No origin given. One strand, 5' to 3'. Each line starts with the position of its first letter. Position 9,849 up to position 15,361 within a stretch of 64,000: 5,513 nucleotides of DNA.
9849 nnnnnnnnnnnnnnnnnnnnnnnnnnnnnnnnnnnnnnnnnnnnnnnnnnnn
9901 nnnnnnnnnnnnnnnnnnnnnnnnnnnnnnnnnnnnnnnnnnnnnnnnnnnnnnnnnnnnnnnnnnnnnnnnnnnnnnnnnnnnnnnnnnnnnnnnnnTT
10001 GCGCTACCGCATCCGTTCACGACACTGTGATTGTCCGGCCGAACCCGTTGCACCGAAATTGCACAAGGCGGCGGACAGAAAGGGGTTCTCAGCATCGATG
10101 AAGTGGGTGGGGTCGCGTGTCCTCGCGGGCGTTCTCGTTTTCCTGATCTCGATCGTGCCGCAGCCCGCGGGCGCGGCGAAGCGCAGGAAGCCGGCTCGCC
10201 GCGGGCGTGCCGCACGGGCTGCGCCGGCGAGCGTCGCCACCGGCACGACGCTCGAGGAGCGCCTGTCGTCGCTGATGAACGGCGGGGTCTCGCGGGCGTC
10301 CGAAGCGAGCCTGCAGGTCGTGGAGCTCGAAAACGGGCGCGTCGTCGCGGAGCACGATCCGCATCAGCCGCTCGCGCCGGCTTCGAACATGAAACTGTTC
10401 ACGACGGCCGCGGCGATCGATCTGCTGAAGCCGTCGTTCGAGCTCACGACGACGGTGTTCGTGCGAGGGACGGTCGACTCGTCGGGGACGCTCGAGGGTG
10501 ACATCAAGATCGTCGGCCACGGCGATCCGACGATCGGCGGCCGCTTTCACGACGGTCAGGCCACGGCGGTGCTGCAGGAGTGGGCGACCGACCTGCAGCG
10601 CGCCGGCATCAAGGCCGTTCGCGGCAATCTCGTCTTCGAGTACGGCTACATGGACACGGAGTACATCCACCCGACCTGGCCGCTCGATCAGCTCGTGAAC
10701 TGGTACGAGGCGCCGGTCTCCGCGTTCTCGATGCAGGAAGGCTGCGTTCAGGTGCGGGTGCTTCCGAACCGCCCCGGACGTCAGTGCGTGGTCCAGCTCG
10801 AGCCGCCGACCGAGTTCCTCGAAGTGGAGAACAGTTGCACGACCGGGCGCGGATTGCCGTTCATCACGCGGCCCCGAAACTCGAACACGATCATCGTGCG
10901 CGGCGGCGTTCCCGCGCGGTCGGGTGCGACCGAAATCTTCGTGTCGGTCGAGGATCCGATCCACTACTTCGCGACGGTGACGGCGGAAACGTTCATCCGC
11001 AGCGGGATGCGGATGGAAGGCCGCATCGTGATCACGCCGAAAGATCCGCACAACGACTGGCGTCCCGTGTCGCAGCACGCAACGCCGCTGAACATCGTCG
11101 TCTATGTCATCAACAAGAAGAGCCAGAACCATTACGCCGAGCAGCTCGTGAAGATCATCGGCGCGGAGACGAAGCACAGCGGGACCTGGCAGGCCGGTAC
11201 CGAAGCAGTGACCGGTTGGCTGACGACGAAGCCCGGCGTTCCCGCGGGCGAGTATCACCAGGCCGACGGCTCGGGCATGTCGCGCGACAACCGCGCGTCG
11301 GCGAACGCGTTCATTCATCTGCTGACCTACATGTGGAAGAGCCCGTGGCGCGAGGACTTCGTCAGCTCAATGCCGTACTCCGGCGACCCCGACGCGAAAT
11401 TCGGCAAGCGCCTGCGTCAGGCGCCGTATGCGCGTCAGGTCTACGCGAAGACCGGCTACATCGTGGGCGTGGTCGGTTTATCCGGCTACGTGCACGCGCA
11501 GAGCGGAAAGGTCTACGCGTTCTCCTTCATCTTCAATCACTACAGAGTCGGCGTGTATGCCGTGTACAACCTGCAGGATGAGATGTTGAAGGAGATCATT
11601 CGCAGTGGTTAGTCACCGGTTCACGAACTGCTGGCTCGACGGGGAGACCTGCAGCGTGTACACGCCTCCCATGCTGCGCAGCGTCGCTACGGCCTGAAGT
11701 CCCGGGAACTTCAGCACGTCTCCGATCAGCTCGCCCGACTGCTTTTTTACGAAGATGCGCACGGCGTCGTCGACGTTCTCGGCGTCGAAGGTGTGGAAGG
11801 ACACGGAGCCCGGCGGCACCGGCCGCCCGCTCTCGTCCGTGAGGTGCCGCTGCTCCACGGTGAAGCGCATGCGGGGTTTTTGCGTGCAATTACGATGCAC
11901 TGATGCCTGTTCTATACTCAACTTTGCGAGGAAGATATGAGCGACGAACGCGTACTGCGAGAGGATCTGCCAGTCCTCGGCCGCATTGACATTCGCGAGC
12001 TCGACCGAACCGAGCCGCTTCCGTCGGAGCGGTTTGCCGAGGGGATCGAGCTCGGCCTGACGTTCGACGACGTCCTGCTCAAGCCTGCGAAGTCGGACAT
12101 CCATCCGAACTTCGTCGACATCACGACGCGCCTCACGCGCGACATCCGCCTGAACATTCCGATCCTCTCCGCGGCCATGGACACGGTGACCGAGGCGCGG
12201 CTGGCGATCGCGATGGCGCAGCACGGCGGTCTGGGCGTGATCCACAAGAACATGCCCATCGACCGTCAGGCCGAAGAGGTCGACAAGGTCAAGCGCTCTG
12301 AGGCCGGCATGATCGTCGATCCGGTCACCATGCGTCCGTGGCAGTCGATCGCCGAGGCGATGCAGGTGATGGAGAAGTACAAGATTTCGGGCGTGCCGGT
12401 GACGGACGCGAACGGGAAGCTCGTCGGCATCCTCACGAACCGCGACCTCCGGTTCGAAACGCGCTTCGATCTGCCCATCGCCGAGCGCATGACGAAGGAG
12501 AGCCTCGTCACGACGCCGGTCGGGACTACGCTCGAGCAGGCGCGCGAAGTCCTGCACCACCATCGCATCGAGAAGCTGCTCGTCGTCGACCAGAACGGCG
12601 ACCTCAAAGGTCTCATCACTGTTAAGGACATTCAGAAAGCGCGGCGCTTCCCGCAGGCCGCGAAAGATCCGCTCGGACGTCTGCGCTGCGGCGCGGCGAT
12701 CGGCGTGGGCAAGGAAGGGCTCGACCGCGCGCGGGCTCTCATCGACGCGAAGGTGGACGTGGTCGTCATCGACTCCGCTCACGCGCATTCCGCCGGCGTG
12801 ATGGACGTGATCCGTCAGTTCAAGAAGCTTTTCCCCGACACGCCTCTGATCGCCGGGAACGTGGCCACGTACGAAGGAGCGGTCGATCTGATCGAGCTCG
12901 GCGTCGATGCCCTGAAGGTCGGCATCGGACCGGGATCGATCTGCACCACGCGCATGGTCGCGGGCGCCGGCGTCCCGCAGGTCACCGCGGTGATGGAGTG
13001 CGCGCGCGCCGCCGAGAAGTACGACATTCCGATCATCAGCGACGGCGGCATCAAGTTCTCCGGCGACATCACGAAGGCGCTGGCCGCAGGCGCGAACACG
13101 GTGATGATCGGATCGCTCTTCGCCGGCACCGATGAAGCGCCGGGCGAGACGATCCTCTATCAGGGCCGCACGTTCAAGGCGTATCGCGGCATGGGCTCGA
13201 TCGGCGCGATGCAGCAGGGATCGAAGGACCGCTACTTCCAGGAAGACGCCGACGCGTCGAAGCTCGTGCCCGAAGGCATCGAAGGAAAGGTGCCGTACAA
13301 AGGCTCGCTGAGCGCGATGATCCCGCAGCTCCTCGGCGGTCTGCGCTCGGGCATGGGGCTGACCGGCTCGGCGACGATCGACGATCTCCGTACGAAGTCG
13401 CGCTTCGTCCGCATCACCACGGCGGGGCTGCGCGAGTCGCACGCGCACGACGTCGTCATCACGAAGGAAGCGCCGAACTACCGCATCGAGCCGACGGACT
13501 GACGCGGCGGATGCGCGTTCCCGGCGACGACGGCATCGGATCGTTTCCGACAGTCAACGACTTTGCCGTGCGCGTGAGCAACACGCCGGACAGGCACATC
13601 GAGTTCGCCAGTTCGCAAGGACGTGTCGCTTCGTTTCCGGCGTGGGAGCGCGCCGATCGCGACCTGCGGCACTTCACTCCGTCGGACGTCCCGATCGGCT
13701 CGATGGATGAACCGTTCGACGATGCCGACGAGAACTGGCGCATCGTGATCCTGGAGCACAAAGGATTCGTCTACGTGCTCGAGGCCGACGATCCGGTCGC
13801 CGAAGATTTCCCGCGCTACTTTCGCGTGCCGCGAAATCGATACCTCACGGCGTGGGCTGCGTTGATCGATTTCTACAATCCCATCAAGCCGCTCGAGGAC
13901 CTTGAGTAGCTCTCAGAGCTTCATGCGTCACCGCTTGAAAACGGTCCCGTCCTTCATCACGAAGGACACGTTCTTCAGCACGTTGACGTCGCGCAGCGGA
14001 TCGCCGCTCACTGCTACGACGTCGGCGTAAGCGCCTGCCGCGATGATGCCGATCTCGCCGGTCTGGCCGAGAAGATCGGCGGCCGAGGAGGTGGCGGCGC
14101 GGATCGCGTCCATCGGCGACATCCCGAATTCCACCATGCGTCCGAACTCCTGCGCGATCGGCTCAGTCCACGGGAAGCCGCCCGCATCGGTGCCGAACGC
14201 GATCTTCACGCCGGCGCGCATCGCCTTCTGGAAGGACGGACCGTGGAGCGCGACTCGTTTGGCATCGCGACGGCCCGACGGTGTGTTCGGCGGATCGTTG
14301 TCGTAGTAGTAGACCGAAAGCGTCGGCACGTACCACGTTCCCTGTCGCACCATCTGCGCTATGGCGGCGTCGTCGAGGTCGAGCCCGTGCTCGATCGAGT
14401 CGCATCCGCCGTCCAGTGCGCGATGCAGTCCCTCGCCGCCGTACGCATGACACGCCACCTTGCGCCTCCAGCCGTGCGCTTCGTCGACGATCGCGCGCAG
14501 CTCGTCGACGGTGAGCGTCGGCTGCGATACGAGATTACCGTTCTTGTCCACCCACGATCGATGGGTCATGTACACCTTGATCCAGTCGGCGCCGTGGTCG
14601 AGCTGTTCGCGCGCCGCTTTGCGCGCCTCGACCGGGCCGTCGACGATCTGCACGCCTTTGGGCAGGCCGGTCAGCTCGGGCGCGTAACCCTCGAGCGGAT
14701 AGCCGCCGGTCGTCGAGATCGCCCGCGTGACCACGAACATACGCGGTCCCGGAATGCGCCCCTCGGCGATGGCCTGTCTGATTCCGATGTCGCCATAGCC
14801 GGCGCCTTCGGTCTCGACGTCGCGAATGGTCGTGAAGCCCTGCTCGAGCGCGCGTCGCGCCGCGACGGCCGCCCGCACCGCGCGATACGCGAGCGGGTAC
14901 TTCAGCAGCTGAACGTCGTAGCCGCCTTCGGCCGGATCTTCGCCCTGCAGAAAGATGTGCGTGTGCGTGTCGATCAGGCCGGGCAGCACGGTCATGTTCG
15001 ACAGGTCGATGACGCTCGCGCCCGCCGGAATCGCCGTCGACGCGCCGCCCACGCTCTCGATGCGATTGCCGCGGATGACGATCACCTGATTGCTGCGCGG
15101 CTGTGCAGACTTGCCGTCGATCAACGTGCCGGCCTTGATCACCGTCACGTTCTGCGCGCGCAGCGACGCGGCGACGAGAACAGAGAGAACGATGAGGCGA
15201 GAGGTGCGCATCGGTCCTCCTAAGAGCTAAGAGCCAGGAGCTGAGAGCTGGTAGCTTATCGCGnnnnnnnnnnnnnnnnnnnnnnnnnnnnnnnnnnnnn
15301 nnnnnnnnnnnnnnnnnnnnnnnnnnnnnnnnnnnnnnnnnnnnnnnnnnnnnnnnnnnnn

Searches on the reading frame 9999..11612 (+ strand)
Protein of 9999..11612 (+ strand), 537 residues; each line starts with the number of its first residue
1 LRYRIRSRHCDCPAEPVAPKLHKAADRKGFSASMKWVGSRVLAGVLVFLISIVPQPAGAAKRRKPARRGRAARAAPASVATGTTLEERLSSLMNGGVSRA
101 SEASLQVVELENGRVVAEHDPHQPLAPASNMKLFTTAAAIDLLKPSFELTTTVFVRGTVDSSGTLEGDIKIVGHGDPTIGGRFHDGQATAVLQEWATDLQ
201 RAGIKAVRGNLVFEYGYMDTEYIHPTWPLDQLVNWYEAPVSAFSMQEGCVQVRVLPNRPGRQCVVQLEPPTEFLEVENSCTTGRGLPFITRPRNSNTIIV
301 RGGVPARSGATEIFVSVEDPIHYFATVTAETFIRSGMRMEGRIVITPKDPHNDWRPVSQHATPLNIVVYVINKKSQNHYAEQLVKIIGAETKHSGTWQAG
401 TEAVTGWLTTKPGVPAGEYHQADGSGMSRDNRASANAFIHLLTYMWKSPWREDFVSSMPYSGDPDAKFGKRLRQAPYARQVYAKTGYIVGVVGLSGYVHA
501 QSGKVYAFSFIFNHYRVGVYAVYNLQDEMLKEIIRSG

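Call 60: search_protein_families(library=pfam, max_evalue=0.000001, proteins=[window:9999-11612:+])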
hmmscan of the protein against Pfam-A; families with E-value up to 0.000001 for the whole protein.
window:9999-11612:+ (537 aa): 1 family
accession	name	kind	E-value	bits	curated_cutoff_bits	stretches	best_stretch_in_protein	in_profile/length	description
PF02113.21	Peptidase_S13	-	1.8e-80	271.3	22.8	1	100-517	16-425/444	D-Ala-D-Ala carboxypeptidase 3 (S13) family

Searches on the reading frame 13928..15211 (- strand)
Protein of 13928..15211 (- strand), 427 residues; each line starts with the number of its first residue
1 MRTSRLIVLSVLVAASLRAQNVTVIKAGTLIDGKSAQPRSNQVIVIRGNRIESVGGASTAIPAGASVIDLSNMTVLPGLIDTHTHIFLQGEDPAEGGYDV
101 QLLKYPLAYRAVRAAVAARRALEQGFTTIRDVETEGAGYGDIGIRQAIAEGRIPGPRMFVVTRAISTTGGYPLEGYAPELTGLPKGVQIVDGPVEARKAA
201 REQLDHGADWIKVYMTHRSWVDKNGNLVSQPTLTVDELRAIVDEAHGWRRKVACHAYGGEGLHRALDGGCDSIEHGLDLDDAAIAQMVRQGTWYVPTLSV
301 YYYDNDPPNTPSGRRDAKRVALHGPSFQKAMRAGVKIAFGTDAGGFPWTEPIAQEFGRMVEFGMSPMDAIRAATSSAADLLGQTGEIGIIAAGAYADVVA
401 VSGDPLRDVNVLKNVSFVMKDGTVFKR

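Call 60: search_protein_families(library=pfam, max_evalue=0.000001, proteins=[window:13928-15211:-])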
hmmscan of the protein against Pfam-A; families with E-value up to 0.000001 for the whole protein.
window:13928-15211:- (427 aa): 2 families
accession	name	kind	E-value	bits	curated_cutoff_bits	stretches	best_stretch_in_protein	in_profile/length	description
PF01979.26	Amidohydro_1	-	1.2e-40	140.3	25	1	74-424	1-344/345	Amidohydrolase family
PF07969.17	Amidohydro_3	-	1.7e-14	54.6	29.7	1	198-407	227-450/472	Amidohydrolase family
